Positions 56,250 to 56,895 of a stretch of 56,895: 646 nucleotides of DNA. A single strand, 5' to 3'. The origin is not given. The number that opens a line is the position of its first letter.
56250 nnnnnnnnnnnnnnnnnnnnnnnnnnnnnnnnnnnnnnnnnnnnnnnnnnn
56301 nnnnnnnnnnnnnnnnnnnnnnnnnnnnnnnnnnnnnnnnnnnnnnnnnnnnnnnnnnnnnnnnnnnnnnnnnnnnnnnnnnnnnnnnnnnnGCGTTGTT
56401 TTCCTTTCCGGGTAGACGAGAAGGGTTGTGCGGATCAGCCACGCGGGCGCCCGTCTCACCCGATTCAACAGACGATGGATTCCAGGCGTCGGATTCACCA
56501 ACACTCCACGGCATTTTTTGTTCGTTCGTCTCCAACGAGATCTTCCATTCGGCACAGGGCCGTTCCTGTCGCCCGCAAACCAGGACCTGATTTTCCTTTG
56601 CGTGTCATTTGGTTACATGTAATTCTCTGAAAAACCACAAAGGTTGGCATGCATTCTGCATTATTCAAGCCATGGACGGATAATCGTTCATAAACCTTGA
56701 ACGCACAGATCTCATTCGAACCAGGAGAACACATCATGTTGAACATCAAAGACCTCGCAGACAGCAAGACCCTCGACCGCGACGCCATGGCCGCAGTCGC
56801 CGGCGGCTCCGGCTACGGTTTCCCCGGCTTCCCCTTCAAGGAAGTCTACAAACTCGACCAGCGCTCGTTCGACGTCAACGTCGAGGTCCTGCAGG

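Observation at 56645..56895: Sigma54-driven small gene with a double-glycine leader, missed by the ORF track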

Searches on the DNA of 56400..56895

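Call 16: search_rna_families(source=window, start=56400, end=56895, threshold=evalue, max_evalue=10)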
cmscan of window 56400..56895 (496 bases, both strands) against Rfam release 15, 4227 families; matches with E-value up to 10: 2.
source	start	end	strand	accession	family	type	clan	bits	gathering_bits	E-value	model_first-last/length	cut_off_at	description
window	56784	56819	+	RF03868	mir-H2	Gene; miRNA;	-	18.2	92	2.6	1-77/77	no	mir-H2 microRNA precursor family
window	56784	56819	-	RF03868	mir-H2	Gene; miRNA;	-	16.3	92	7.3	1-77/77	no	mir-H2 microRNA precursor family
